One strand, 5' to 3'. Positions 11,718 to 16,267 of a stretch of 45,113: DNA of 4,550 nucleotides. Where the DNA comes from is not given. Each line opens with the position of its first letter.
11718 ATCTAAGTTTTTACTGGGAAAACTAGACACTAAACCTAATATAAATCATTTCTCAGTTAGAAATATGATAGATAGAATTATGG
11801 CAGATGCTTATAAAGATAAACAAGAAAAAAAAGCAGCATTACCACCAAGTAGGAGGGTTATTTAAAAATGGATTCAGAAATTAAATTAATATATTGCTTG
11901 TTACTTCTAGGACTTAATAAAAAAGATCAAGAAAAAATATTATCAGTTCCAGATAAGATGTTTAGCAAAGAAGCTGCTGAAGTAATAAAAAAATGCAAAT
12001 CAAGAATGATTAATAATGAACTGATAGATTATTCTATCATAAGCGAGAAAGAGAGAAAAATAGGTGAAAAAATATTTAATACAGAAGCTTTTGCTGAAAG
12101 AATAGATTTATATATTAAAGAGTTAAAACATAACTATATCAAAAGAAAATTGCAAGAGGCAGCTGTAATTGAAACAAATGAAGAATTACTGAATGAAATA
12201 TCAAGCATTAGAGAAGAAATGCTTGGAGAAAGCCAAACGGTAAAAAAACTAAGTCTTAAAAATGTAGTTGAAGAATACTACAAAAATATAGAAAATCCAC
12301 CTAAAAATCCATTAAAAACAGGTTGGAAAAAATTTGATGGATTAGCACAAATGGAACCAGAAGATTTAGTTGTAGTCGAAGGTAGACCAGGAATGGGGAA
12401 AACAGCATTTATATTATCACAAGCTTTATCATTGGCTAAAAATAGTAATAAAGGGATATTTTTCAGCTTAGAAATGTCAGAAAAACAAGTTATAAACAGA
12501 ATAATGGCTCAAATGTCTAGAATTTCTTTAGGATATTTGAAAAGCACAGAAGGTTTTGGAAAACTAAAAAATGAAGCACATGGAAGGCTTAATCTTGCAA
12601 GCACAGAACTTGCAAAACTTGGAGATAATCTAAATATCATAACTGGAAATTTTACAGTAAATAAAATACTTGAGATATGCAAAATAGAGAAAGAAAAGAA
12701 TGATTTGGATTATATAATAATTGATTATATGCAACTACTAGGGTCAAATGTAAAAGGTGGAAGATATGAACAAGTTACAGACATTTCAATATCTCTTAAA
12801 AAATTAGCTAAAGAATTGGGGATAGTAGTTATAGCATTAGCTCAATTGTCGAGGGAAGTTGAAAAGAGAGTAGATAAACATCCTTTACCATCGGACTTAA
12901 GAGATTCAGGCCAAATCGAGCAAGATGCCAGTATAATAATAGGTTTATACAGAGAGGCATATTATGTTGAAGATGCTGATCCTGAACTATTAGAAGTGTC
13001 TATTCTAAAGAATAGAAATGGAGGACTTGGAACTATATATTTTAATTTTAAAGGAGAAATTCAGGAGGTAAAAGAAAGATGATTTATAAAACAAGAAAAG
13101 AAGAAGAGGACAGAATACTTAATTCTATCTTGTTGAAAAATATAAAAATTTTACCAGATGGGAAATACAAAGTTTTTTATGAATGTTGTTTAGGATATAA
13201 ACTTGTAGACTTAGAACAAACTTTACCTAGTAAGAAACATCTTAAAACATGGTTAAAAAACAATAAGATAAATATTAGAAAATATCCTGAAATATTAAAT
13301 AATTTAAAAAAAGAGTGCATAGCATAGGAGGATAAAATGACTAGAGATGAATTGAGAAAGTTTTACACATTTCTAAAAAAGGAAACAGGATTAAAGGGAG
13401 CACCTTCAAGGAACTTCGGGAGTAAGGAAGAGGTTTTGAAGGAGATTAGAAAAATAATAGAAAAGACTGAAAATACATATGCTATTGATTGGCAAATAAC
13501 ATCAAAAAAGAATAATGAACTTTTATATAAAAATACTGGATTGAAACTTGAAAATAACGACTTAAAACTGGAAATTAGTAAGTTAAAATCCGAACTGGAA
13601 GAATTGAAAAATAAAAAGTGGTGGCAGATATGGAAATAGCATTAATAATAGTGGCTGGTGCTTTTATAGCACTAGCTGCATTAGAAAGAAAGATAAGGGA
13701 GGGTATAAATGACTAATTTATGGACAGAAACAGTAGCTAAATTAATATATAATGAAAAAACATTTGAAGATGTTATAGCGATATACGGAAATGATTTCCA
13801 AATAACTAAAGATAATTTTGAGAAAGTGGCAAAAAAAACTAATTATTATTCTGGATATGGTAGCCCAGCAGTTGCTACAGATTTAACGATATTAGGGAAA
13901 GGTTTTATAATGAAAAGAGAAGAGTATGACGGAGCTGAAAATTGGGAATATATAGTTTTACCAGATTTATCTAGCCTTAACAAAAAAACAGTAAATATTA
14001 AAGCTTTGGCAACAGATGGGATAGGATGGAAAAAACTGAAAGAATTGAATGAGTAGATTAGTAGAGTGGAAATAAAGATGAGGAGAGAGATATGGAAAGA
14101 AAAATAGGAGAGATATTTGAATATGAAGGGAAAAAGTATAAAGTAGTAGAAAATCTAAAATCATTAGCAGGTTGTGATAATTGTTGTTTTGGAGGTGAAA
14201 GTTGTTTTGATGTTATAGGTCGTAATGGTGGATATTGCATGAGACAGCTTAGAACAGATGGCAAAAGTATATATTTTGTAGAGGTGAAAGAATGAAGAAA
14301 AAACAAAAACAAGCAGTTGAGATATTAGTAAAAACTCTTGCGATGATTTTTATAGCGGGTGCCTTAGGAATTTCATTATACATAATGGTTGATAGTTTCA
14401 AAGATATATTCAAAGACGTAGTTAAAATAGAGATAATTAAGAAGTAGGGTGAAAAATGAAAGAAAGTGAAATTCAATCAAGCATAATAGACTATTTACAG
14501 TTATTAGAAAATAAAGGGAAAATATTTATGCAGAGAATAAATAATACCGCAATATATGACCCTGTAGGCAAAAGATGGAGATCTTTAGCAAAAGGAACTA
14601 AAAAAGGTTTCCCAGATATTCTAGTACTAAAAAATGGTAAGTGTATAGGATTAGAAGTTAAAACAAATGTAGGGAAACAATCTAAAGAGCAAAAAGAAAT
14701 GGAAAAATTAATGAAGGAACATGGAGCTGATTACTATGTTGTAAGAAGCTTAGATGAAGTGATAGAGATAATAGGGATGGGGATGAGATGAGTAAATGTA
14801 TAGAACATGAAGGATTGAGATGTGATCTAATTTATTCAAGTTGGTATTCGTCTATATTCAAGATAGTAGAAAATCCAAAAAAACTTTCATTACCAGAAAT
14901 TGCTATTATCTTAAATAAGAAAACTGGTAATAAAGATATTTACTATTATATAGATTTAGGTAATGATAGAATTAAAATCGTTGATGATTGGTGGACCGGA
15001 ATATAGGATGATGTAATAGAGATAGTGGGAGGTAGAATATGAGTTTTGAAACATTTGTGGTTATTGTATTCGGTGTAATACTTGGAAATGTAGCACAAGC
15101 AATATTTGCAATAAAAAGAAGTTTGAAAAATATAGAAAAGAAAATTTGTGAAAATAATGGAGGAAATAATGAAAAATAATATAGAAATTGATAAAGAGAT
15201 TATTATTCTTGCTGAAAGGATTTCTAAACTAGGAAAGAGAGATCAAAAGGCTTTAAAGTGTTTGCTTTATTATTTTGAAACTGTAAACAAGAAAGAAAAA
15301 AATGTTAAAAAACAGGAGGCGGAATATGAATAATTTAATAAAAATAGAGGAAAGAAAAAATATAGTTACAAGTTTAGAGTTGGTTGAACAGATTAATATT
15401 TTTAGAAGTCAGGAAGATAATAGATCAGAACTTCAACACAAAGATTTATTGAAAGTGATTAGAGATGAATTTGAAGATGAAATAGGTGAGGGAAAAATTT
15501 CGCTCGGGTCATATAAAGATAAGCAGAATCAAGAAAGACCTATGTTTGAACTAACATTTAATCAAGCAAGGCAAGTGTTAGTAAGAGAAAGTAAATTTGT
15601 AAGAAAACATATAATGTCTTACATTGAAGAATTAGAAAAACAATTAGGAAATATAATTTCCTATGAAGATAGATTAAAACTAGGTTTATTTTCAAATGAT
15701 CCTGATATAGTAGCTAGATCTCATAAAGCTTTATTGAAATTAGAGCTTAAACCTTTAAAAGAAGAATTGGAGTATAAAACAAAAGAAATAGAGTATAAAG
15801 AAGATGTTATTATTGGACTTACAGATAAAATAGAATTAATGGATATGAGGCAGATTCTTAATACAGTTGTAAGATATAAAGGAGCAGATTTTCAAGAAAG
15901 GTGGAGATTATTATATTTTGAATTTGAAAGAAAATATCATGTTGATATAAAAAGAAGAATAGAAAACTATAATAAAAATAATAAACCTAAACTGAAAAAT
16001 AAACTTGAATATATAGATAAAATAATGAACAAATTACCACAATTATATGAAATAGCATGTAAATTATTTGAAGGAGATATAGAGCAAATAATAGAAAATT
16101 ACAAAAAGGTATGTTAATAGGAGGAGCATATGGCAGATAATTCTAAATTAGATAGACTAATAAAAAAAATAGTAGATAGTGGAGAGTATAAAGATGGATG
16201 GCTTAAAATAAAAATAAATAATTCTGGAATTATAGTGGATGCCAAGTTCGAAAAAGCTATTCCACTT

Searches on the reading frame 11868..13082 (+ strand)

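Call 63: search_protein_families(library=pfam, proteins=[window:11868-13082:+], max_evalue=0.001)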
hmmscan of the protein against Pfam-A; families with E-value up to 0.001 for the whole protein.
window:11868-13082:+ (404 aa): 2 families
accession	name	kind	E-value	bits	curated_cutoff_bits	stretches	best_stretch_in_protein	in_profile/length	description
PF03796.21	DnaB_C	-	4.1e-65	220.1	27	1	149-400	2-252/255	DnaB-like helicase C terminal domain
PF13481.12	AAA_25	-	0.00036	20.7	27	1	164-327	32-190/195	AAA domain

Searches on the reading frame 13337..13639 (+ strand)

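Call 63: search_protein_families(library=pfam, proteins=[window:13337-13639:+], max_evalue=0.001)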
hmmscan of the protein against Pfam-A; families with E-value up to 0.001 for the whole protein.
window:13337-13639:+ (100 aa): 1 family
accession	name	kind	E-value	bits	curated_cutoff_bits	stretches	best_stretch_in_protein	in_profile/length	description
PF16103.11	DUF4822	-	0.00097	19.8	25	0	8-82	40-112/123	Domain of unknown function (DUF4822)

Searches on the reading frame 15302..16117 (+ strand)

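Call 63: search_protein_families(library=pfam, proteins=[window:15302-16117:+], max_evalue=0.001)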
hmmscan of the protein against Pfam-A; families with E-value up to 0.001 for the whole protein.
window:15302-16117:+ (271 aa): 1 family
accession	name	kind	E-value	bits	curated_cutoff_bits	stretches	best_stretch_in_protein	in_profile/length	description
PF09669.15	Phage_pRha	-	0.00022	22.2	29.9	1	44-95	12-69/91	Phage regulatory protein Rha (Phage_pRha)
